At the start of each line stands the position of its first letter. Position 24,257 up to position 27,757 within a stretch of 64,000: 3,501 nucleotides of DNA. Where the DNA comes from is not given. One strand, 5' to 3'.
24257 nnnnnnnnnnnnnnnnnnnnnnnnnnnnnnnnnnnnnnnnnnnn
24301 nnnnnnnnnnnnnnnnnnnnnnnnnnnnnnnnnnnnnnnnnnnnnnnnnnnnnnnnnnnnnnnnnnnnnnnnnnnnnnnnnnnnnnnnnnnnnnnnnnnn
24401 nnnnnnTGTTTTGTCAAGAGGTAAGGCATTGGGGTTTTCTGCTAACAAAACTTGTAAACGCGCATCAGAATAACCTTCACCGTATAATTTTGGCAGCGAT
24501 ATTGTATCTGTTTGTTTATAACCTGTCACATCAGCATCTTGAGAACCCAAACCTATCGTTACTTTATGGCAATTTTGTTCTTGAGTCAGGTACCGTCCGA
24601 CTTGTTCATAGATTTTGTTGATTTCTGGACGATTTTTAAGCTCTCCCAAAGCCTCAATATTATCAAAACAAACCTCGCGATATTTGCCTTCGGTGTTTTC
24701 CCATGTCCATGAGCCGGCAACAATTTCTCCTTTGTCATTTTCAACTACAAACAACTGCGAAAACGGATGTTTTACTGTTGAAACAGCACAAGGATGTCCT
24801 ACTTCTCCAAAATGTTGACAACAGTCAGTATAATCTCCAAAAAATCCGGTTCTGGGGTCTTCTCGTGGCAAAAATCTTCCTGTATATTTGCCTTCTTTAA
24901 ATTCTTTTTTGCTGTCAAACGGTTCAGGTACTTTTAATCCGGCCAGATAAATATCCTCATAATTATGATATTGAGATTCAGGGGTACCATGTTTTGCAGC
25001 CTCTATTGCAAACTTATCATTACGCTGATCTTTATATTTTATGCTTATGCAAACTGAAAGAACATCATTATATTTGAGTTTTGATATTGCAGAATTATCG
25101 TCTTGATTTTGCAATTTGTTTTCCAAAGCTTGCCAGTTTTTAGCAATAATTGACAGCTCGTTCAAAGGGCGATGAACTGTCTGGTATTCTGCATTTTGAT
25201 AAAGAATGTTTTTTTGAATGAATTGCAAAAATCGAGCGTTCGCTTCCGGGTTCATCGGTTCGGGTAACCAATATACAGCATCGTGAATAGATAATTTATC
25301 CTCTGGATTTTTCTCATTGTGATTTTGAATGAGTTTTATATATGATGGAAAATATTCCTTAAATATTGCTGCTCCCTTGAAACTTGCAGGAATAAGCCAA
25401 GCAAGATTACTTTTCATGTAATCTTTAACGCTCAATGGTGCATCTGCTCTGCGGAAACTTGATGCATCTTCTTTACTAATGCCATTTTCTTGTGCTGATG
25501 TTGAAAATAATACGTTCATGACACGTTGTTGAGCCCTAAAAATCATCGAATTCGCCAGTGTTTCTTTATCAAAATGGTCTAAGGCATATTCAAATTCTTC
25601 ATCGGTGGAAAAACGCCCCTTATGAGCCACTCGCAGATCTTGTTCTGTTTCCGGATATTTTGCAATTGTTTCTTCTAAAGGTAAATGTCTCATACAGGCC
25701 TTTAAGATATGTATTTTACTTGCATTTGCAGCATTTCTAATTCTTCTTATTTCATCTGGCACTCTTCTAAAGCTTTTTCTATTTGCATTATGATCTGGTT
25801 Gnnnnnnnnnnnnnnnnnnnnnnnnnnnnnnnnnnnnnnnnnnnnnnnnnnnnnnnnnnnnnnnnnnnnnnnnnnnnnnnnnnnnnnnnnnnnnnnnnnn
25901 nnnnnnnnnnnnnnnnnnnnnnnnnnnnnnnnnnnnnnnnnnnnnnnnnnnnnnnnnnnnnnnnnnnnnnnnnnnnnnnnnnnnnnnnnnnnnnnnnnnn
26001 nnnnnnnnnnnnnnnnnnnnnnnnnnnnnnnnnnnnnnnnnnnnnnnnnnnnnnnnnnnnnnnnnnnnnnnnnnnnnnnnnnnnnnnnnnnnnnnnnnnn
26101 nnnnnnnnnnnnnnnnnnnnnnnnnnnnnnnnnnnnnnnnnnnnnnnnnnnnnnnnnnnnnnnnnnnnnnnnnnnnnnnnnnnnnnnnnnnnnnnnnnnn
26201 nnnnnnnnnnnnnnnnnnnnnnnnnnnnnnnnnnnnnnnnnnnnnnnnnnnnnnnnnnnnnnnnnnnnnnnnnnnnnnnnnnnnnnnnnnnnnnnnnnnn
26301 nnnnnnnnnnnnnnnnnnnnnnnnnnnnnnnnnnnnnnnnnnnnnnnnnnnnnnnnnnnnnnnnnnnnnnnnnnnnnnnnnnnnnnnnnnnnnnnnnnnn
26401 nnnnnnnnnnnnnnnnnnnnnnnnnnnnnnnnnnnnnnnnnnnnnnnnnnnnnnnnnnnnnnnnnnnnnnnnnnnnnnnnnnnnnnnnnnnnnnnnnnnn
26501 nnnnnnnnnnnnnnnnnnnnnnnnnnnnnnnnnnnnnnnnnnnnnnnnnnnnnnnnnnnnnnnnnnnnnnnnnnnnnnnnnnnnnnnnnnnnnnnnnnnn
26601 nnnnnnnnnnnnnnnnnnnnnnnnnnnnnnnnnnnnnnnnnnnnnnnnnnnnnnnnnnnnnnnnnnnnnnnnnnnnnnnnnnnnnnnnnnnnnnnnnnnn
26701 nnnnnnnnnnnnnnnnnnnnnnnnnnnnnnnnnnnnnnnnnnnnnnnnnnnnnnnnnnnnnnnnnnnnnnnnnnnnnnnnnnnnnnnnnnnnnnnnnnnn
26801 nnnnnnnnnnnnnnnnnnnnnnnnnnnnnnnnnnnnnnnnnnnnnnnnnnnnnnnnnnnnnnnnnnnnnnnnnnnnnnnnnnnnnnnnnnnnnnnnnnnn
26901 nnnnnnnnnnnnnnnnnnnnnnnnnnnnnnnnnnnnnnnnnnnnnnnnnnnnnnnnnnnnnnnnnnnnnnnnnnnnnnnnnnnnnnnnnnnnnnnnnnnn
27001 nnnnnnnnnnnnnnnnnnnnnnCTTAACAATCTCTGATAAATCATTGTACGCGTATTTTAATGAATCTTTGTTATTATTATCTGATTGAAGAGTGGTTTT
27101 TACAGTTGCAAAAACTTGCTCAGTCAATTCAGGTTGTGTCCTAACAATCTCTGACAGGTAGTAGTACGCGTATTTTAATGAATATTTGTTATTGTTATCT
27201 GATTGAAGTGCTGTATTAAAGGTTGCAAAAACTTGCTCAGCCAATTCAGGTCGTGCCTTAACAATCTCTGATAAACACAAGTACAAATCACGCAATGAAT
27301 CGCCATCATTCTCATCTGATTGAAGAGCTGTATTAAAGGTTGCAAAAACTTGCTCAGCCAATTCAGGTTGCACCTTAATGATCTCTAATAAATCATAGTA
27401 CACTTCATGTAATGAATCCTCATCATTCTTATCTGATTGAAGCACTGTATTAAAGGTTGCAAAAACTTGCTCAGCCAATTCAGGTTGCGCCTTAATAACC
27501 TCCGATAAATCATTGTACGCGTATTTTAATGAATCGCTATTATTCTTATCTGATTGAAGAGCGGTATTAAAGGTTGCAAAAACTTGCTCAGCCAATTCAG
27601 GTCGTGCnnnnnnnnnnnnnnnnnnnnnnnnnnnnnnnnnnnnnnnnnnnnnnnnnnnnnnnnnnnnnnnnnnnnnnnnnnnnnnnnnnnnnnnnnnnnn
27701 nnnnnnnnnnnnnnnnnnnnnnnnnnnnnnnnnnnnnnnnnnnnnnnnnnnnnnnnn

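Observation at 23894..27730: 1278-aa protein: 16 tandem 39-aa helical repeats fused to an unknown domain and a GNAT - effector-like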

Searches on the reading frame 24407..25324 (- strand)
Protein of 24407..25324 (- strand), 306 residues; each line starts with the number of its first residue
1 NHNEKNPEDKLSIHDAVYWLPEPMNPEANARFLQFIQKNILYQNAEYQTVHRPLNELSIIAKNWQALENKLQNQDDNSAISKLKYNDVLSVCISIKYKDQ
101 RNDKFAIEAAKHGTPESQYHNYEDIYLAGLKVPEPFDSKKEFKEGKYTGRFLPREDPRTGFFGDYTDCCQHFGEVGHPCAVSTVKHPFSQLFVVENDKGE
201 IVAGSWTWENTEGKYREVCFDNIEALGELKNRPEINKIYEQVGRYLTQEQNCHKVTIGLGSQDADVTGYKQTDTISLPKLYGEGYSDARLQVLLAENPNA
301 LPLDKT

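Call 44: search_dna_similar(query=window:24407-25324:-, collection=phages, mode=protein, max_evalue=0.001, max_rows=25)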
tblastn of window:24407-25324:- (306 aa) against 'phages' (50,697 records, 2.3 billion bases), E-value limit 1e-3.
Records with a match: 3; places in all: 3; records where one place covers at least 80% of the query: 3.
Best place of each record, by identity: <60% 3.
By first word of the organism name: Microcystis 2; Cyanophage 1.
By host as written in the record: Microcystis aeruginosa 2; Cyanobacteria 1.
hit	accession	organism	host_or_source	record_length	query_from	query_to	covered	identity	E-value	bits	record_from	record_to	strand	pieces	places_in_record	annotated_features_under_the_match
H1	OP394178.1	Cyanophage MaMV-DH01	Cyanobacteria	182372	12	301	95%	31.0%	2e-32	132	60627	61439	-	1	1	hypothetical protein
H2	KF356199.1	Microcystis phage MaMV-DC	Microcystis aeruginosa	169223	12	301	95%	31.0%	3e-32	132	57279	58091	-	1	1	hypothetical protein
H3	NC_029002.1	Microcystis phage MaMV-DC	Microcystis aeruginosa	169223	12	301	95%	31.0%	3e-32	132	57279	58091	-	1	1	hypothetical protein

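Call 45: search_dna_similar(query=window:24407-25324:-, collection=plasmids, mode=protein, max_evalue=0.001, max_rows=25)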
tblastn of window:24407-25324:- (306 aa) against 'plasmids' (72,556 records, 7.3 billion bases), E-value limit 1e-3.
No match.
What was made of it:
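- Tried and rejected: Plasmid carriage: no tblastn hit in 72,556 plasmids (call 45).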

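Call 46: get_annotated_region(hit=H3, flank=6000)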
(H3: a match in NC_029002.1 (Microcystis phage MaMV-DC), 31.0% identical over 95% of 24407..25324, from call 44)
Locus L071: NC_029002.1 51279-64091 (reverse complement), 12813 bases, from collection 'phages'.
description: Microcystis phage MaMV-DC, complete genome.
organism: Microcystis phage MaMV-DC (NCBI taxid 1357715)
taxonomy: Viruses; Duplodnaviria; Heunggongvirae; Uroviricota; Caudoviricetes; Fukuivirus; Fukuivirus MVDC
host: Microcystis aeruginosa; source: -; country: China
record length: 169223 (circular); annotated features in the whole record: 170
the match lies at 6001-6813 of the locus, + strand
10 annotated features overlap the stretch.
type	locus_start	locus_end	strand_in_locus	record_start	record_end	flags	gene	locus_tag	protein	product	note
CDS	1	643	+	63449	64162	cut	-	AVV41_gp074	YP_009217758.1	hypothetical protein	ORF74L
CDS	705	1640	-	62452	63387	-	-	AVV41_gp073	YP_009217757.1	hypothetical protein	ORF73R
CDS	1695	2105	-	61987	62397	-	-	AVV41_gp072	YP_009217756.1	hypothetical protein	ORF72R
CDS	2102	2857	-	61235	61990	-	-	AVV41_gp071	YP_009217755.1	endolysin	ORF71R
CDS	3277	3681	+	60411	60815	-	-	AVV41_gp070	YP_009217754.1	hypothetical protein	ORF70L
CDS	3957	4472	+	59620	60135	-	-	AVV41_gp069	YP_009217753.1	hypothetical protein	ORF69L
CDS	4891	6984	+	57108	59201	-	-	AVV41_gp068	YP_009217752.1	hypothetical protein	ORF68L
CDS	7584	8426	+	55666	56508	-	-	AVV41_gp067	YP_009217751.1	hypothetical protein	ORF67L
CDS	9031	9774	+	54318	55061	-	-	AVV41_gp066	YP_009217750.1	hypothetical protein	ORF66L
CDS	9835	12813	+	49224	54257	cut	-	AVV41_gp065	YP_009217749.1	hypothetical protein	ORF65L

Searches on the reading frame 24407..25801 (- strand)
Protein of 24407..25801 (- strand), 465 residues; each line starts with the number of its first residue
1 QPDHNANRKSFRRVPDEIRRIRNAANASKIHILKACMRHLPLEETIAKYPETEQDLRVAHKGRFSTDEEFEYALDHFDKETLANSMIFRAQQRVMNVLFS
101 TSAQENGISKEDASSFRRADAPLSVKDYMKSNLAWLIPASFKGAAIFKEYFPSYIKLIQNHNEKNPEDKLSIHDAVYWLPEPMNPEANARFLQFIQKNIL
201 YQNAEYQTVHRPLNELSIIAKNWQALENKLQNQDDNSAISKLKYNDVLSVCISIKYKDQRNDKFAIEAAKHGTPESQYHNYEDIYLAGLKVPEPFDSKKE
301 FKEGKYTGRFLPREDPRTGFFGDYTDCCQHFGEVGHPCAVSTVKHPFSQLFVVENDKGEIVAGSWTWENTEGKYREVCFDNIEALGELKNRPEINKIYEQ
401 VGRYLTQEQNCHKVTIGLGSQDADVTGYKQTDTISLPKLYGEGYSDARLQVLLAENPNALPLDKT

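Call 29: predict_structure(alignment_id=A3)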
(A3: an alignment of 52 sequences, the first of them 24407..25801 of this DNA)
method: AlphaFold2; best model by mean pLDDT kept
length: 465 residues; sequences in the alignment: 52
mean_pLDDT: 91.1   pTM: 0.76
mean pLDDT of the five models: 91.1, 90.8, 90.4, 89.9, 89.7
residues with pLDDT >= 90: 363; 70-90: 70; 50-70: 20; < 50: 12
segments of 3 or more residues with pLDDT < 50: 1-12
pLDDT, mean of each block of 10 residues (from residue 1): 38 56 73 95 97 96 97 95 96 98 98 96 98 96 97 98 97 95 94 96 96 93 91 72 91 90 92 92 97 97 98 95 87 88 95 95 95 96 83 95 98 91 85 92 81 98 92
secondary structure, 60 per line:
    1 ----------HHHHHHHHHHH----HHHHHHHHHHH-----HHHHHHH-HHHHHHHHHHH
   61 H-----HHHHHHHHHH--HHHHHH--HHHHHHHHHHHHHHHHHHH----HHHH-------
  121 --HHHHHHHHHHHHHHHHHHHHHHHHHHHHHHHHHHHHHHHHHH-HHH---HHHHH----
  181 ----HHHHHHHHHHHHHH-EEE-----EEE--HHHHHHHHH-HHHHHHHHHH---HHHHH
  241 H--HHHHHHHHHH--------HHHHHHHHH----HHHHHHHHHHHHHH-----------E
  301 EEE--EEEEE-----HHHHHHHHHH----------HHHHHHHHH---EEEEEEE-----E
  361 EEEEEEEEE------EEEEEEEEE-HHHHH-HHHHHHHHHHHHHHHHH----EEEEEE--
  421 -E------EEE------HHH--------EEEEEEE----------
elements in order: H11-21 H26-36 H42-48 H50-61 H67-76 H79-84 H87-105 H110-113 H123-164 H172-176 H185-198 E200-202 E208-210 H213-221 H223-232 H236-241 H244-253 H262-270 H275-288 E300-303 E306-310 H316-325 H336-344 E348-354 E360-369 E376-384 H386-390 H392-408 E413-418 E429-431 E449-455

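Call 32: fold_search(model_id=the predicted structure, library=pdb)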
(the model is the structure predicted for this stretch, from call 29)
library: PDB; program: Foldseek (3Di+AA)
matches with E <= 10: 461; with E <= 0.001: 0
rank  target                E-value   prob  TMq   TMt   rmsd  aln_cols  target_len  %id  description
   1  3igr_A                2.7e-03  1.00  0.25  0.56   5.8       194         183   12  The Crystal Structure of Ribosomal-protein-S5-alanine Acetyltransferase from Vibrio fischeri to 2.0A (released 2009-09-01)
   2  7kd7_D                2.7e-03  1.00  0.25  0.50   9.3       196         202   12  Crystal structure of human NatD (NAA40) bound to a bisubstrate analogue (released 2021-06-16)
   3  7kx3_C                5.3e-03  1.00  0.23  0.53   6.3       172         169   14  SpeG Spermidine N-acetyltransferase F149G mutant from Vibrio cholerae (released 2020-12-16)
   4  7kx3_B                6.1e-03  1.00  0.24  0.54   6.1       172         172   14  SpeG Spermidine N-acetyltransferase F149G mutant from Vibrio cholerae (released 2020-12-16)
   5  7kx2_A                7.0e-03  1.00  0.23  0.54   5.9       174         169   13  Spermidine N-acetyltransferase SpeG F149A mutant from Vibrio cholerae (released 2020-12-16)
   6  4u9w_D                7.3e-03  1.00  0.24  0.51   8.9       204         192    9  Crystal Structure of NatD bound to H4/H2A peptide and CoA (released 2015-01-28)
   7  1m1d_A                7.7e-03  1.00  0.24  0.57   5.5       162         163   14  TETRAHYMENA GCN5 WITH BOUND BISUBSTRATE ANALOG INHIBITOR (released 2002-10-30)
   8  7kpu_D                7.7e-03  1.00  0.24  0.50  10.8       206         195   11  Crystal structure of human NatD (NAA40) bound to a bisubstrate analogue with a C-3 linker (released 2021-06-16)
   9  7kwh_A                8.9e-03  1.00  0.20  0.49   4.3       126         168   14  Spermidine N-acetyltransferase SpeG K23-Y30 chimera from Vibrio cholerae and hSSAT (released 2020-12-16)
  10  6yug_A                9.3e-03  1.00  0.23  0.63   4.9       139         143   12  Crystal structure of C. parvum GNA1 in complex with acetyl-CoA and glucose 6P. (released 2020-09-30)
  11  5c88_A                9.3e-03  1.00  0.21  0.51   6.5       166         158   11  Crystal structure of Ard1 N-terminal acetyltransferase from Sulfolobus solfataricus in monoclinic form (released 2016-01-13)
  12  7kwj_B                9.3e-03  1.00  0.22  0.51   6.7       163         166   12  Spermidine N-acetyltransferase SpeG K23-Q34 chimera from Vibrio cholerae and hSSAT (released 2020-12-16)
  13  7kwh_C                1.1e-02  1.00  0.23  0.53   6.2       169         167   13  Spermidine N-acetyltransferase SpeG K23-Y30 chimera from Vibrio cholerae and hSSAT (released 2020-12-16)
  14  6dau_B                1.2e-02  1.00  0.23  0.52   6.4       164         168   15  Crystal structure of E33Q and E41Q mutant forms of the spermidine/spermine N-acetyltransferase SpeG from Vibrio choler (released 2018-07-04)
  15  6cw2_D                1.2e-02  1.00  0.23  0.39   6.0       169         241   12  Crystal structure of a yeast SAGA transcriptional coactivator Ada2/Gcn5 HAT subcomplex, crystal form 1 (released 2018-09-19)
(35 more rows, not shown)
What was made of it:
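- With the C-terminal lobe removed, the central lobe still hits GNATs (3igr ribosomal-protein-S5 acetyltransferase, NatD, SpeG, Gcn5) at prob 1.0 (call 32). They lie where GNAT active sites lie: the alpha1-alpha2 loop and strand beta4 (calls 29, 32).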

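Call 41: fold_search(model_id=the predicted structure, library=viral)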
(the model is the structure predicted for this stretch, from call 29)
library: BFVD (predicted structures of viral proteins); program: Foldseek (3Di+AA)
matches with E <= 10: 363; with E <= 0.001: 3
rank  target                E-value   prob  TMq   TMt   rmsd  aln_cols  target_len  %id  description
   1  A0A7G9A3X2            2.4e-16  1.00  0.52  0.38  14.7       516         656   20  Uncharacterized protein [Bacteriophage sp.]
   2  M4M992                8.5e-04  0.99  0.20  0.20  18.9       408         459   13  (no name in the UniProt tables at hand)
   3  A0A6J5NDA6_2          8.5e-04  0.87  0.19  0.13  26.9       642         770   10  DUF6973 domain-containing protein [uncultured Caudovirales phage]
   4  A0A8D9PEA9            1.9e-03  0.95  0.24  0.15  22.1       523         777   11  PcfJ like protein [Bacteriophage sp.]
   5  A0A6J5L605            2.0e-03  0.92  0.18  0.08  19.3       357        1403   12  PcfJ-like protein [uncultured Caudovirales phage]
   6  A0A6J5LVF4            2.2e-03  1.00  0.20  0.30   7.0       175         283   11  Uncharacterized protein [uncultured Caudovirales phage]
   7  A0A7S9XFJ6            5.1e-03  1.00  0.21  0.49   7.5       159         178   13  Uncharacterized protein [Virus NIOZ-UU157]
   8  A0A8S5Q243            5.6e-03  0.95  0.21  0.28  18.5       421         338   11  PcfJ like protein [Siphoviridae sp. ctOrJ23]
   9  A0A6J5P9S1            6.8e-03  1.00  0.18  0.42   6.6       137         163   13  Uncharacterized protein [uncultured Caudovirales phage]
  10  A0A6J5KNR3            7.1e-03  0.72  0.20  0.13  24.8       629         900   11  PcfJ-like protein [uncultured Caudovirales phage]
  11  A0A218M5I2            8.2e-03  1.00  0.21  0.47   7.3       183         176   12  Acetyltransferase domain protein [Arthrobacter phage Niktson]
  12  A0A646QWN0            8.6e-03  1.00  0.21  0.57   4.2       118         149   13  (no name in the UniProt tables at hand)
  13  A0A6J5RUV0            1.0e-02  1.00  0.21  0.53   6.2       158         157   16  N-acetyltransferase domain-containing protein [uncultured Caudovirales phage]
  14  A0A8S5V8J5            1.2e-02  0.97  0.22  0.20  20.0       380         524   12  PcfJ like protein [Myoviridae sp. ctDzM5]
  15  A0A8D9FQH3            1.4e-02  0.99  0.19  0.14  17.9       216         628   10  Uncharacterized protein [uncultured marine phage]
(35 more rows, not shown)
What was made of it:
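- Closest known: PcfJ-like proteins of phages and conjugative plasmids. Same: Several phage 'PcfJ-like' models appear among the weak Foldseek BFVD matches to the helical plus CCQ part (E 2e-3 to 5e-2, call 41).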

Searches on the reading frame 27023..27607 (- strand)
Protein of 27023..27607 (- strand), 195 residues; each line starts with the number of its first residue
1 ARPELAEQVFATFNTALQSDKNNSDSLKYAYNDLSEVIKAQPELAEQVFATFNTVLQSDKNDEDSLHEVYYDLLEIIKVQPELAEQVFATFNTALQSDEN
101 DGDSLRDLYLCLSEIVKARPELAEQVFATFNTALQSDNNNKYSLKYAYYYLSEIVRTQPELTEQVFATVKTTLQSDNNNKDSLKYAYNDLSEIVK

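Call 76: find_homologous_proteins(query=window:27023-27607:-, max_evalue=0.00001)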
Query window:27023-27607:- (195 aa): 5 proteins with E <= 0.00001 among 8000 candidates.
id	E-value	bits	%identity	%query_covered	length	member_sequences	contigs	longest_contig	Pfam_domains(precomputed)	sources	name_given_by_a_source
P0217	2.2e-28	118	41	100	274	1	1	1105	PF22928.3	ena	-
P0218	1.6e-22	98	48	67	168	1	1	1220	-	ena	-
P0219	2.1e-13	69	40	70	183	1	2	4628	-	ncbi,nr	ncbi:MAG: hypothetical protein MJ210_02310 [Alphaproteobacteria bacterium]|nr:hypothetical protein [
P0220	1.0e-8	54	40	57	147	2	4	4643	-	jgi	jgi:hypothetical protein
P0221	5.9e-8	51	68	24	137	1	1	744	-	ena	-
